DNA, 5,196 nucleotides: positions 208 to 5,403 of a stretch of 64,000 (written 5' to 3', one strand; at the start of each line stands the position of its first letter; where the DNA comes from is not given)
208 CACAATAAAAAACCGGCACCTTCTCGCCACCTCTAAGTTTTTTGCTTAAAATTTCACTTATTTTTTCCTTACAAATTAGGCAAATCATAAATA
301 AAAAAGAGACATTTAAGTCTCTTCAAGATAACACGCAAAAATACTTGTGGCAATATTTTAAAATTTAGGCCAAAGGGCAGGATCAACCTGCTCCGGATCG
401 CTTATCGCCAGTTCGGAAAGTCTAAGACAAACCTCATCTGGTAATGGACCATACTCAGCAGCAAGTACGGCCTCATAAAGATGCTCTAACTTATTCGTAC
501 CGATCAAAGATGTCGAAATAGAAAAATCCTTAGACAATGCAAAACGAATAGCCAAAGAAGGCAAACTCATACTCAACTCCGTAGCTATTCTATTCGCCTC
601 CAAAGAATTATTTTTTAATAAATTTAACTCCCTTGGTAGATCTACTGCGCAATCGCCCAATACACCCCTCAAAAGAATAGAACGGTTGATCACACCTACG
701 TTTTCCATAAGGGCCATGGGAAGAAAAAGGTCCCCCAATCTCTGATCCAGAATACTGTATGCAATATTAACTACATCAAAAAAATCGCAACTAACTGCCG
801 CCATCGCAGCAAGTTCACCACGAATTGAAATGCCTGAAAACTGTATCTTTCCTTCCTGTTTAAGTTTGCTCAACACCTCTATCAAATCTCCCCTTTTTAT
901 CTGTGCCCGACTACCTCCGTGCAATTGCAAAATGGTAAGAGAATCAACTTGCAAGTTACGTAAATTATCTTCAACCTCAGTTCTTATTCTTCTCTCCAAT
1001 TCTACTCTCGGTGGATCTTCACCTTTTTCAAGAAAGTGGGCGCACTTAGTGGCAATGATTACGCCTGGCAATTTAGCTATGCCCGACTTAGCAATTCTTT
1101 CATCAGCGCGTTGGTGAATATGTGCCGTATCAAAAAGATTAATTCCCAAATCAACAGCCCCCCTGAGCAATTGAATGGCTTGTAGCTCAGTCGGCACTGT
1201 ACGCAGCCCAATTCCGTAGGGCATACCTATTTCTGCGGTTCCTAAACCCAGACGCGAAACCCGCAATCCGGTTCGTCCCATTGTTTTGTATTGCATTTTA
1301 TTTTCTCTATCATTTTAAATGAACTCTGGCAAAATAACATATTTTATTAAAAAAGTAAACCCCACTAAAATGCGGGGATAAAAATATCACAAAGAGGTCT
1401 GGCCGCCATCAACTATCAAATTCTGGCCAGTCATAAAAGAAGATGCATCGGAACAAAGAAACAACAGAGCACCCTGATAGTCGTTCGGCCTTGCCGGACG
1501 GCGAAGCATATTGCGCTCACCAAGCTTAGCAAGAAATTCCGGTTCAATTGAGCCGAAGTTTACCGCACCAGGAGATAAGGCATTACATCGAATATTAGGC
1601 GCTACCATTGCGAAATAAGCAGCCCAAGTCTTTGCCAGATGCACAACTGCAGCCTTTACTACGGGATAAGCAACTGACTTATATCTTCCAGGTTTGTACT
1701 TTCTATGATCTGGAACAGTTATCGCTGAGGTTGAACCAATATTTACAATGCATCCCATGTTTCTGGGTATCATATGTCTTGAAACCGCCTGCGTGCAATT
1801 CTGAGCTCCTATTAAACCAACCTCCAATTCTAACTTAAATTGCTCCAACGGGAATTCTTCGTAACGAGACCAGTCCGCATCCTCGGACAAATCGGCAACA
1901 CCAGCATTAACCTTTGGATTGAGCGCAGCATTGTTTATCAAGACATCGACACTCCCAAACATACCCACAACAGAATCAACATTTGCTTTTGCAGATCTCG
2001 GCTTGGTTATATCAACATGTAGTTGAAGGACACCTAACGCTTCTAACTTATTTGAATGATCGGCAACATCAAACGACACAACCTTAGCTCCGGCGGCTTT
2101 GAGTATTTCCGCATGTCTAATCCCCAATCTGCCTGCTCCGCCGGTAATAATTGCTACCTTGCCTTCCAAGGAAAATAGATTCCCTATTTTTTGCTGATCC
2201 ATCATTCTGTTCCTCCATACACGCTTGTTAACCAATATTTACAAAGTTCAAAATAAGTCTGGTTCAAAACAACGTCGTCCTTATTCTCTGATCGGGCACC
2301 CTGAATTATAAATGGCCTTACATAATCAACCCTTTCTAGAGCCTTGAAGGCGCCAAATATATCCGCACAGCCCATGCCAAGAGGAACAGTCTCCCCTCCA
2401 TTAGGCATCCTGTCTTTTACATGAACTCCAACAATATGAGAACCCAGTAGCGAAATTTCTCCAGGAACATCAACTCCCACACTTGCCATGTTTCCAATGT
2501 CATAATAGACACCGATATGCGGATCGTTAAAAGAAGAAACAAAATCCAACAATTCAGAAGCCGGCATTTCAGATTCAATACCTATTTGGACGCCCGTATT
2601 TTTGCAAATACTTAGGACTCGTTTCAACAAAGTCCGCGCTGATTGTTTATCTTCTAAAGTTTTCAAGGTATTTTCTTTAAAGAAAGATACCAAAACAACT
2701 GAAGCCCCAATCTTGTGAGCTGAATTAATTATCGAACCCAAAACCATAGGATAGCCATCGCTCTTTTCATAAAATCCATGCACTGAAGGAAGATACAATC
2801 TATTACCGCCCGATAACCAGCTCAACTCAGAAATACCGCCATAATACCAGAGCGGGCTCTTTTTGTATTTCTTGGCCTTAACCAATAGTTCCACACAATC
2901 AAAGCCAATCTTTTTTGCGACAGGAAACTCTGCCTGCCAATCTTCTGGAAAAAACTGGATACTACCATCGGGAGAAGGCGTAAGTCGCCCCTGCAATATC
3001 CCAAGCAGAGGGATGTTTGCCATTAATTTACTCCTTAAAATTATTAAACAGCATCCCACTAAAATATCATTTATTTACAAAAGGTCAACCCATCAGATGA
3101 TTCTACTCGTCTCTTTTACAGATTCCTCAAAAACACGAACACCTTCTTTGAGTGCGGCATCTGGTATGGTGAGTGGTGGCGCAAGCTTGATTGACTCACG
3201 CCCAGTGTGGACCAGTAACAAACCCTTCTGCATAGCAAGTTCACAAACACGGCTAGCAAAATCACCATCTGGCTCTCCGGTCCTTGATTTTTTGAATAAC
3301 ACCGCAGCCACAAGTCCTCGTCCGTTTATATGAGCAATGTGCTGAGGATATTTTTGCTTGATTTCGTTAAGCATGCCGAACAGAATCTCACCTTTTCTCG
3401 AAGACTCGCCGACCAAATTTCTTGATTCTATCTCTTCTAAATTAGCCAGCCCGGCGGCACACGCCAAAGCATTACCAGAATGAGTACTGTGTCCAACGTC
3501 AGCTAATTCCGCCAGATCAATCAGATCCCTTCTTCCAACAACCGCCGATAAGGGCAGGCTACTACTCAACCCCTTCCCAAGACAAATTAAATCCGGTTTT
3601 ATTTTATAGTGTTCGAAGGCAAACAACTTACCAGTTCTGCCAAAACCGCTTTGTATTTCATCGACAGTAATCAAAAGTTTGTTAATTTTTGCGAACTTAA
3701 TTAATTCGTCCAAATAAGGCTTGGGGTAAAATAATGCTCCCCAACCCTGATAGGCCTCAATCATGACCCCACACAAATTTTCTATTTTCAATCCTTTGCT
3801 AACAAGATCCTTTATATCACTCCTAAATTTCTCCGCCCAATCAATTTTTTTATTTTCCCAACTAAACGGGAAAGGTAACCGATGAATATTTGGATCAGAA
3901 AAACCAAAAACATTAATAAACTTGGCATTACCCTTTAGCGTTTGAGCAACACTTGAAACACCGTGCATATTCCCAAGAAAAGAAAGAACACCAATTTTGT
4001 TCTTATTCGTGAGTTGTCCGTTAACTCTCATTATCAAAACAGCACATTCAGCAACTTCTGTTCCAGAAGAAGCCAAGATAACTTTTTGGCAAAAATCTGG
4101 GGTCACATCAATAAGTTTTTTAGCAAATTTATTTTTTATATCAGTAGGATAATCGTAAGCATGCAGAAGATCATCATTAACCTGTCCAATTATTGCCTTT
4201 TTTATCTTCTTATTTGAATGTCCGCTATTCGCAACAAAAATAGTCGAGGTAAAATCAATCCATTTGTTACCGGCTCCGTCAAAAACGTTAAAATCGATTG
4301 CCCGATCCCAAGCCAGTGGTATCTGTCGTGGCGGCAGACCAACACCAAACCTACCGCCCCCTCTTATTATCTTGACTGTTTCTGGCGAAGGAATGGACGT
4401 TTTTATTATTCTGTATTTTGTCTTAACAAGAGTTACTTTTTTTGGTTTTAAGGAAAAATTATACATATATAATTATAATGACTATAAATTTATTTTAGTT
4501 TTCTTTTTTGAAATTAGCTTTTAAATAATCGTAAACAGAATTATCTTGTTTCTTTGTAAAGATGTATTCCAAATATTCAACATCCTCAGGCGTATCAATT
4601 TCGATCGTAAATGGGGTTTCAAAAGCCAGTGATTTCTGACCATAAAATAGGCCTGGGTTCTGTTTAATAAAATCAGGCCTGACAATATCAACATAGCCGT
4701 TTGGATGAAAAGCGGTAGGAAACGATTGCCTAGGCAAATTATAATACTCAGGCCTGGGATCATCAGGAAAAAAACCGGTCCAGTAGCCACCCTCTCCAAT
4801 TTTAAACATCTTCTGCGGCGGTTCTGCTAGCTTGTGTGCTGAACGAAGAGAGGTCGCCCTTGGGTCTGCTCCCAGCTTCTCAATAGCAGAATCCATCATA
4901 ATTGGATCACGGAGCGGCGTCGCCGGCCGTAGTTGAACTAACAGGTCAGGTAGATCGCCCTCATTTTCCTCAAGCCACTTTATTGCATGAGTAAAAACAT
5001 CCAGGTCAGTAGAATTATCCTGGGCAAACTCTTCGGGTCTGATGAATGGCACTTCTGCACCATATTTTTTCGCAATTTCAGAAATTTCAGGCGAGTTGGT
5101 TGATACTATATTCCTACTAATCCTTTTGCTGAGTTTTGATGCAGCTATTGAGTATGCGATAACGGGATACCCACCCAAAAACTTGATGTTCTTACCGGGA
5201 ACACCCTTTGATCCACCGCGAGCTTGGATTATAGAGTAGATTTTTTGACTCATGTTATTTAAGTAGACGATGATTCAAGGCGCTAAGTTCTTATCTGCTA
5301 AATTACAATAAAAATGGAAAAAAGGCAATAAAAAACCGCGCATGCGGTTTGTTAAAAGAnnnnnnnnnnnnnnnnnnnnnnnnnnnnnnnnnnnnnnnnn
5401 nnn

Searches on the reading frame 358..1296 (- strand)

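Call 22: search_protein_families(library=pfam, proteins=[window:358-1296:-], max_evalue=0.00001)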
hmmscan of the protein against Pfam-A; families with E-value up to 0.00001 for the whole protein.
window:358-1296:- (312 aa): 1 family
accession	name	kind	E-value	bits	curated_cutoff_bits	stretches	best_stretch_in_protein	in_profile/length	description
PF00248.27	Aldo_ket_red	-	7.5e-28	97.9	24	1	15-296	1-289/291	Aldo/keto reductase family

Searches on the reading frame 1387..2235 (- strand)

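Call 22: search_protein_families(library=pfam, proteins=[window:1387-2235:-], max_evalue=0.00001)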
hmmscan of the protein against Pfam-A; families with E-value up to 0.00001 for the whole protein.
window:1387-2235:- (282 aa): 2 families
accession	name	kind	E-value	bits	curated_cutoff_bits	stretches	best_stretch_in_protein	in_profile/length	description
PF13561.12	adh_short_C2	-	4.5e-38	131.6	27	1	38-280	9-236/236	Enoyl-(Acyl carrier protein) reductase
PF00106.31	adh_short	-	4.2e-24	85.6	26.6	1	26-226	1-183/195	short chain dehydrogenase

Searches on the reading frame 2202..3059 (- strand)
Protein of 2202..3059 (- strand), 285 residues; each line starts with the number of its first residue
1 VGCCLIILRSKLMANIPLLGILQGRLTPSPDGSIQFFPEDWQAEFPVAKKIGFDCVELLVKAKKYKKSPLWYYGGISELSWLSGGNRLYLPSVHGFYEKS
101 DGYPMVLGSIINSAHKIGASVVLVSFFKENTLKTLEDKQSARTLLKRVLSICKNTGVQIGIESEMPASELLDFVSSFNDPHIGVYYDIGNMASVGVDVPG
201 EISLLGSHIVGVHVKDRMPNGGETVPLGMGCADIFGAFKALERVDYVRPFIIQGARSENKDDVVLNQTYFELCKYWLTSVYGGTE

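Call 22: search_protein_families(library=pfam, proteins=[window:2202-3059:-], max_evalue=0.00001)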
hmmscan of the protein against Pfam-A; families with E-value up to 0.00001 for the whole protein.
window:2202-3059:- (285 aa): 1 family
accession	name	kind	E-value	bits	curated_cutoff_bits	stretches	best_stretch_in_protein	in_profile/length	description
PF01261.30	AP_endonuc_2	-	1.5e-17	64.6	31.1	1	47-253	3-228/249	Xylose isomerase-like TIM barrel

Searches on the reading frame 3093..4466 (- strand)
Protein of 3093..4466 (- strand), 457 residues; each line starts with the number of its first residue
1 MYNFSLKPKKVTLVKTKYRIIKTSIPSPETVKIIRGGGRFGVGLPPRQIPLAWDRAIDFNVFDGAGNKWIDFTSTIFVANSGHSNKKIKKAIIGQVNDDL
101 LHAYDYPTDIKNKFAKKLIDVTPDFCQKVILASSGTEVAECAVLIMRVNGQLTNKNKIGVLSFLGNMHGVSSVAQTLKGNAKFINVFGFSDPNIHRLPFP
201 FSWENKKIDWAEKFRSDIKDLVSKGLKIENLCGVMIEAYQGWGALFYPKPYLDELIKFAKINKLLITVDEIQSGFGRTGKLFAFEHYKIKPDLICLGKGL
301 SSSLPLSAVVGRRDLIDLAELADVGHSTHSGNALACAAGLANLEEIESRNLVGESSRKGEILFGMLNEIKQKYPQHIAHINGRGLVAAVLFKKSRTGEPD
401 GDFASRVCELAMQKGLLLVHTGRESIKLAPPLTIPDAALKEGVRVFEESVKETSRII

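Call 22: search_protein_families(library=pfam, proteins=[window:3093-4466:-], max_evalue=0.00001)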
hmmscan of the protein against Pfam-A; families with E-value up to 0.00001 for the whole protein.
window:3093-4466:- (457 aa): 1 family
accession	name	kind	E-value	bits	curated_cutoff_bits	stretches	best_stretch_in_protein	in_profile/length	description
PF00202.27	Aminotran_3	-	1.1e-73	248.7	30.5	1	48-448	8-401/403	Aminotransferase class-III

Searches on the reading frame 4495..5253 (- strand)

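Call 22: search_protein_families(library=pfam, proteins=[window:4495-5253:-], max_evalue=0.00001)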
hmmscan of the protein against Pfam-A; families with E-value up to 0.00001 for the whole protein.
window:4495-5253:- (252 aa): 1 family
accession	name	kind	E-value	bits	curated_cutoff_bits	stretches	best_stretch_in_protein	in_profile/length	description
PF02348.25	CTP_transf_3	-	1.5e-18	67.8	22.6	1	8-130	3-117/217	Cytidylyltransferase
